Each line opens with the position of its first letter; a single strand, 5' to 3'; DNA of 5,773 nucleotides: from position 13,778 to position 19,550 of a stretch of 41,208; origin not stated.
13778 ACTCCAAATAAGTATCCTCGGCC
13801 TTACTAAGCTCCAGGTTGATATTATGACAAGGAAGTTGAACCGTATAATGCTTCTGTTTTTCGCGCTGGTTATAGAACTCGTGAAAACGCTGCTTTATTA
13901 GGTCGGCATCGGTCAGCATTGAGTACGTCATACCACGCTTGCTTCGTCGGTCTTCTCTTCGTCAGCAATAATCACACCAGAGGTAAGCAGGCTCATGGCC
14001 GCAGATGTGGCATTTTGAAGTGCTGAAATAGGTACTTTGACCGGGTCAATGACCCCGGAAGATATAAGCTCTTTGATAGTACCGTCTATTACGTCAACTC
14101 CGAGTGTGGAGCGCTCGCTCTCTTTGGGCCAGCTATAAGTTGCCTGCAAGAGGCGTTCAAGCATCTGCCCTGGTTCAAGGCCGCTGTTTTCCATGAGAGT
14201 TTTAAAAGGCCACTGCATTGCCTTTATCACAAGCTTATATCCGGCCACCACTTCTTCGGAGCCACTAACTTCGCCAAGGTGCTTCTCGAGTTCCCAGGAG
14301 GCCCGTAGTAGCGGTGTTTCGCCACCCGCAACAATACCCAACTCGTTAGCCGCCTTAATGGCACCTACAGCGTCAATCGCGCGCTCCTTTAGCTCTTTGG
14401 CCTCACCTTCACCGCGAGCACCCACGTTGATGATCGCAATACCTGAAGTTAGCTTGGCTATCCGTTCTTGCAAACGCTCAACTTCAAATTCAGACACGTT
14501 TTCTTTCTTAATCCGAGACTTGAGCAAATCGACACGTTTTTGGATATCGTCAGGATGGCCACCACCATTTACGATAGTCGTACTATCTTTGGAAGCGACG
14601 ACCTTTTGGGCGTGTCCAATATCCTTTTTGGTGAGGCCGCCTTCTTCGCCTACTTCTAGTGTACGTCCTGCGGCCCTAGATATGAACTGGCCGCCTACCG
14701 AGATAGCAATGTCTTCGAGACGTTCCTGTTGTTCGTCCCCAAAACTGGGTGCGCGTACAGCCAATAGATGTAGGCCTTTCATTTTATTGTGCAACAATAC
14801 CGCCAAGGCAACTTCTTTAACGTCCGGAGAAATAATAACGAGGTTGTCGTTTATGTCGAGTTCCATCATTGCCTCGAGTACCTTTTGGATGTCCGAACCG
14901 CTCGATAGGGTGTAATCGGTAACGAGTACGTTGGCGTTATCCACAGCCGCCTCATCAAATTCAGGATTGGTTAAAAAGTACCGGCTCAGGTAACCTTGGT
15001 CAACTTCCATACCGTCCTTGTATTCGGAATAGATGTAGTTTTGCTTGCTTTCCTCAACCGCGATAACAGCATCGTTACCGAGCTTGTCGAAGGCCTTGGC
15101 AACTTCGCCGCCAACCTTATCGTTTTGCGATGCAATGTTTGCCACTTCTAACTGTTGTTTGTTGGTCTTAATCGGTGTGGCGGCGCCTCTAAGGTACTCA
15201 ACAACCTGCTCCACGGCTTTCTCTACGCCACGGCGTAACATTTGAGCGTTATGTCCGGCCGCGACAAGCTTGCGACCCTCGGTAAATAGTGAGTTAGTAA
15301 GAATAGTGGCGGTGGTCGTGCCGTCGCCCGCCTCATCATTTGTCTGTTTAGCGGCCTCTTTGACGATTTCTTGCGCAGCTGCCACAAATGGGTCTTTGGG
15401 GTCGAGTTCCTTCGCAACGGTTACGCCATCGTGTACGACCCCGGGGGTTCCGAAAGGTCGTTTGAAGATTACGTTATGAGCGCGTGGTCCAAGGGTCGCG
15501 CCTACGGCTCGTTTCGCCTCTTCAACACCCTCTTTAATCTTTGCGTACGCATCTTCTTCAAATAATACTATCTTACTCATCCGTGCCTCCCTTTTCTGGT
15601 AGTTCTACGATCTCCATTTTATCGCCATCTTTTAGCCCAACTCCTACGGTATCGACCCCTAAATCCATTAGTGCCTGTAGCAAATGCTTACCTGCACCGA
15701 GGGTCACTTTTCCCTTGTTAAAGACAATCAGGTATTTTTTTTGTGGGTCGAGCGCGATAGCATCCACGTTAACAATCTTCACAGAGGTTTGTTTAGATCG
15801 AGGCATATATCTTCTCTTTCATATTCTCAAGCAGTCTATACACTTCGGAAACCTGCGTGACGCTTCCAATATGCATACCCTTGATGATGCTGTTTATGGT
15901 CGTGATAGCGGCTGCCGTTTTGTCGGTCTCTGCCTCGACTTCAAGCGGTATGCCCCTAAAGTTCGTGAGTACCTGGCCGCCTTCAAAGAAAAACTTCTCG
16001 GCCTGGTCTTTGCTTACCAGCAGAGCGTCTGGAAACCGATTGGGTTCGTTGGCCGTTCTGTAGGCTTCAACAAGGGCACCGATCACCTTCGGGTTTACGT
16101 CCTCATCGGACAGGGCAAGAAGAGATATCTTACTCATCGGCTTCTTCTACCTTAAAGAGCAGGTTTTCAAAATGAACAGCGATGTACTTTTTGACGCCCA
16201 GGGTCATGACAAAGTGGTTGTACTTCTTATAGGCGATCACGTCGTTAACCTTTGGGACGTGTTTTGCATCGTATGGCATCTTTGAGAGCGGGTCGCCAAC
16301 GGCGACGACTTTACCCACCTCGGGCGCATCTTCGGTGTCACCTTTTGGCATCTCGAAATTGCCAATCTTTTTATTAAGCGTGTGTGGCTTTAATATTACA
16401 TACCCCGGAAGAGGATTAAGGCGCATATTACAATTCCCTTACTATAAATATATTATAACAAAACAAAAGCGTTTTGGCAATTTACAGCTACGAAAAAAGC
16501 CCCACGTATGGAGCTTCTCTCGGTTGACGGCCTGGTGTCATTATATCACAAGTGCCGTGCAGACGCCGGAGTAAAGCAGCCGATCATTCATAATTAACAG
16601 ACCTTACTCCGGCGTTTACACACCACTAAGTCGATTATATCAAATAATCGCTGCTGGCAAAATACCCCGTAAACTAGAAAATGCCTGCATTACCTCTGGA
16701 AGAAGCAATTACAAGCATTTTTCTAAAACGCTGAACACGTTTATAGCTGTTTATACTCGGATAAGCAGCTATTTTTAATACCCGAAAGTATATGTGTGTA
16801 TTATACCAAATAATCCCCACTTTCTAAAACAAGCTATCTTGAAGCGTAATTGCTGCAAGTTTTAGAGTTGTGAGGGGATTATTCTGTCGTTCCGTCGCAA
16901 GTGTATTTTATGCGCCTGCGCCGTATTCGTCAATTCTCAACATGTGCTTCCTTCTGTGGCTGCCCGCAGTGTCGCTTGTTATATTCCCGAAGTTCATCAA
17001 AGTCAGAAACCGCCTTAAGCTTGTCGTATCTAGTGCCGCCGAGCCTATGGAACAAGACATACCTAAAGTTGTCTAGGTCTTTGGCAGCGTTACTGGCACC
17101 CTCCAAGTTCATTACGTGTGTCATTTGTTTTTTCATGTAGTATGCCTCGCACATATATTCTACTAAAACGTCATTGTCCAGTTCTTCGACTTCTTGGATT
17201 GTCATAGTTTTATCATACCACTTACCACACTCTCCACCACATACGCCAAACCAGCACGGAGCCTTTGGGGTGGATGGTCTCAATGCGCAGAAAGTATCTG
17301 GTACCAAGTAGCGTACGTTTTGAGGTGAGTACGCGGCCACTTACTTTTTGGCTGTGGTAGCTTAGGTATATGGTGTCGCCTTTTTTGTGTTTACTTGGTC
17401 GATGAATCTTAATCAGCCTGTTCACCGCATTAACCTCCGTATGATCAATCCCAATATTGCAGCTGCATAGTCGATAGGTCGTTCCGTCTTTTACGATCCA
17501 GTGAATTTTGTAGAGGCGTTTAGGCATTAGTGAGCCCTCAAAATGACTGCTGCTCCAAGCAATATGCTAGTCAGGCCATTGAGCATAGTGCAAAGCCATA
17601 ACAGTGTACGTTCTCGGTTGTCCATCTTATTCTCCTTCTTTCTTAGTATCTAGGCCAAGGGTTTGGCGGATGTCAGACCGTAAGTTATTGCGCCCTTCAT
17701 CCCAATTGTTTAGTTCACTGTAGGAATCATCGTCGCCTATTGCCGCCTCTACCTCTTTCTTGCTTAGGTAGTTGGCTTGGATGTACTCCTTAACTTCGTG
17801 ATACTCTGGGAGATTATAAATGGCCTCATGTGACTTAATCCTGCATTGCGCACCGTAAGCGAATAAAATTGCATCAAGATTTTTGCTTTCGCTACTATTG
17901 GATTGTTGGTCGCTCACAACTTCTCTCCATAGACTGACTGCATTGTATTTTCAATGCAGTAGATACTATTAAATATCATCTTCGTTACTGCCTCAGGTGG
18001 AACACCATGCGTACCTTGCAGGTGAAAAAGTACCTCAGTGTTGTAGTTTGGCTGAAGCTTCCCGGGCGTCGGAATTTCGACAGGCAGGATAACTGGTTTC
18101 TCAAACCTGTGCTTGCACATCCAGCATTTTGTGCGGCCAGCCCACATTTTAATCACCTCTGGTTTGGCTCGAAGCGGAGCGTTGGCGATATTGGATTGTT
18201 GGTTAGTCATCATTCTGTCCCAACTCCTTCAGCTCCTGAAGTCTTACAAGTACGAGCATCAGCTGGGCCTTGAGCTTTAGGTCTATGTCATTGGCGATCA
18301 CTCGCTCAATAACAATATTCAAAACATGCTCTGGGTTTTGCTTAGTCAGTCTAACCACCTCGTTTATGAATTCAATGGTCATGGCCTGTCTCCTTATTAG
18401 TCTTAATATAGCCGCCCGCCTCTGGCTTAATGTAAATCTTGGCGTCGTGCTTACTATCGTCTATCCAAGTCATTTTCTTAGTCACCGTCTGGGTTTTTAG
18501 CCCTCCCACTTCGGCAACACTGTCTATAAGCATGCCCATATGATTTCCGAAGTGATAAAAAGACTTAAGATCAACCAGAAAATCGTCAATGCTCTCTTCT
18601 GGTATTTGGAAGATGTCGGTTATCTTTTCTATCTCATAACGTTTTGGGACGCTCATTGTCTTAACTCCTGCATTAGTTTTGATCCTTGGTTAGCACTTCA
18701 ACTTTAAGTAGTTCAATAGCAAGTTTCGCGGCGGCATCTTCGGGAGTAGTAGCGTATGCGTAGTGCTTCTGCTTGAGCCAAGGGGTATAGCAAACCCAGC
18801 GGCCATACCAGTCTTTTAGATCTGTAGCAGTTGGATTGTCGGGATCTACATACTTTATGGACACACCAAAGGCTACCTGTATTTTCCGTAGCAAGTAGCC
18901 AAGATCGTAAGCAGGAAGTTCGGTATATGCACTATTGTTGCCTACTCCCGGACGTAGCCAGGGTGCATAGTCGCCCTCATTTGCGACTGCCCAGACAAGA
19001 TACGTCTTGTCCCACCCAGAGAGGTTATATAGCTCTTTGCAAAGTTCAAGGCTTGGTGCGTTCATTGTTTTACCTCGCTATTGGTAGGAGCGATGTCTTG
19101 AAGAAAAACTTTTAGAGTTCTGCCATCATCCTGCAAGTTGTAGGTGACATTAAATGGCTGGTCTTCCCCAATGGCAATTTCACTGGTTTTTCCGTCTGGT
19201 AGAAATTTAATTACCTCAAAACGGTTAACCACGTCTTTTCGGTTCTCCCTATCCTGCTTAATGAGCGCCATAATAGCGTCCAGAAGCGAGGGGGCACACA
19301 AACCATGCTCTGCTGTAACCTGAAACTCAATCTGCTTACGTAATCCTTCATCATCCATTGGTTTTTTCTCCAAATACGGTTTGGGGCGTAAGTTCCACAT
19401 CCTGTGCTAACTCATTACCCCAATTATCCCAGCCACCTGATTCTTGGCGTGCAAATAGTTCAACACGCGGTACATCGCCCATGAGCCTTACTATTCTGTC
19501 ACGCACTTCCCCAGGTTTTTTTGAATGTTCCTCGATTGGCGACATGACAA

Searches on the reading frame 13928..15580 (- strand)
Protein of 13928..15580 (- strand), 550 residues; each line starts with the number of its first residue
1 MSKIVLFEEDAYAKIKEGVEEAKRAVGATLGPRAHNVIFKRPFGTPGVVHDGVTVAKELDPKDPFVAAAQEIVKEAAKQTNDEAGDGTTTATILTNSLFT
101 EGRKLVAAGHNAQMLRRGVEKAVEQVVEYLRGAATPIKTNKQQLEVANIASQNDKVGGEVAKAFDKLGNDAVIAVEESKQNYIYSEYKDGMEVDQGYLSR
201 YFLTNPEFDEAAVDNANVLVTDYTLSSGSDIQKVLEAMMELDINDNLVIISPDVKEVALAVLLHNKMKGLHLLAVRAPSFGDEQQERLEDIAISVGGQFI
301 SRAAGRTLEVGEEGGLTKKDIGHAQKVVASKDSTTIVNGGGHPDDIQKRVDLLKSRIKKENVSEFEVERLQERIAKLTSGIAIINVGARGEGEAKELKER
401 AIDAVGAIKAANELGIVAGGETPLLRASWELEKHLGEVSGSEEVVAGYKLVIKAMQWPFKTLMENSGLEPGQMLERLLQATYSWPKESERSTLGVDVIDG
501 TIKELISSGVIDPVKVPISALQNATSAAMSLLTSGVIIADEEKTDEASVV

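Call 76: search_protein_families(library=pfam, proteins=[window:13928-15580:-], max_evalue=1)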
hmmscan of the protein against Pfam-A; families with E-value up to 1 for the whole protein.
window:13928-15580:- (550 aa): 2 families
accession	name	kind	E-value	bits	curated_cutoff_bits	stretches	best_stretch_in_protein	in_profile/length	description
PF00118.29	Cpn60_TCP1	-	1.9e-63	215.3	34.3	1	24-540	3-488/490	TCP-1/cpn60 chaperonin family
PF06428.16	Sec2p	-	0.24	11.9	28.5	1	94-145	26-74/92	GDP/GTP exchange factor Sec2p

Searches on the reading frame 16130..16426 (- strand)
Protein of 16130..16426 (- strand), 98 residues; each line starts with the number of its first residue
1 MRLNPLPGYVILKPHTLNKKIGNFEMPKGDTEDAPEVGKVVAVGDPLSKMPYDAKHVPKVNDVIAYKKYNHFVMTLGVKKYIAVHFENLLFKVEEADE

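Call 75: search_protein_families(library=pfam, proteins=[window:16130-16426:-], max_evalue=1)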
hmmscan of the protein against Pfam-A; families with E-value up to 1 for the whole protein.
window:16130-16426:- (98 aa): 1 family
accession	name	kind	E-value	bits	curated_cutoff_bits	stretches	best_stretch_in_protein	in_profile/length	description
PF00166.26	Cpn10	-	8e-06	26.2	21.1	1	3-91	2-91/93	Chaperonin 10 Kd subunit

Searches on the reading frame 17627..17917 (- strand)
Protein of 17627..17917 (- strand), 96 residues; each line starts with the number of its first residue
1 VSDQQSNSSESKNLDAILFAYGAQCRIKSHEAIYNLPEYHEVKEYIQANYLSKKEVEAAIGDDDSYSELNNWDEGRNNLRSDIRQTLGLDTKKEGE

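Call 75: search_protein_families(library=pfam, proteins=[window:17627-17917:-], max_evalue=1)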
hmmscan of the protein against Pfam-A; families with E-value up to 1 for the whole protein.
window:17627-17917:- (96 aa): 2 families
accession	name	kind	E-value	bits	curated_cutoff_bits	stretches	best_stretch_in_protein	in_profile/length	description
PF10474.15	Syndetin_C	-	0.033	14.3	38.4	1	35-67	175-207/234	Syndetin, C-terminal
PF24047.1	Tudor_krimper_1st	-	0.053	14.4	27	1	8-39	52-83/91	Krimper first tudor domain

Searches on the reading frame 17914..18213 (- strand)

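Call 75: search_protein_families(library=pfam, proteins=[window:17914-18213:-], max_evalue=1)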
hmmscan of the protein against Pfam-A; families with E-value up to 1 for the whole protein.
window:17914-18213:- (99 aa): 1 family
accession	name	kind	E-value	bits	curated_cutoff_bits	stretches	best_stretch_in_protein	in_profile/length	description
PF06467.20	zf-FCS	-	0.097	13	22.4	1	27-44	4-22/39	MYM-type Zinc finger with FCS sequence motif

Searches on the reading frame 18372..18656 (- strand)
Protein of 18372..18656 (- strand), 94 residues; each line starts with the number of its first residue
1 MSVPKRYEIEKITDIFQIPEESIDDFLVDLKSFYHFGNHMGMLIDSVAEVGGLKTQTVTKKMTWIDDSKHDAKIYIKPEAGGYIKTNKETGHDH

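Call 76: search_protein_families(library=pfam, proteins=[window:18372-18656:-], max_evalue=1)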
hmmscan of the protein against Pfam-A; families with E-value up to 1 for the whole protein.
window:18372-18656:- (94 aa): 2 families
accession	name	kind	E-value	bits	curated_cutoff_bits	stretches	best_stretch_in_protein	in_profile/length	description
PF16459.11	Phage_TAC_13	-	0.041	14.7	28.8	1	46-80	2-38/98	Phage tail assembly chaperone, TAC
PF21235.4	UBA_ARI1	-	0.12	12.5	26.9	0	8-22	6-20/41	E3 ubiquitin-protein ligase ARIH1, UBA-like domain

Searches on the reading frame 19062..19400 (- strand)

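Call 76: search_protein_families(library=pfam, proteins=[window:19062-19400:-], max_evalue=1)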
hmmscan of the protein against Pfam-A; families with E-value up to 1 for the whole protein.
window:19062-19400:- (112 aa): 1 family
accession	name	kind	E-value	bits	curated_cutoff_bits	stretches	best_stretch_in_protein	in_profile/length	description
PF25760.1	Phage_RB18_ORF43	-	0.046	14.1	27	1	22-60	28-64/69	Phage RB18 ORF43.1 protein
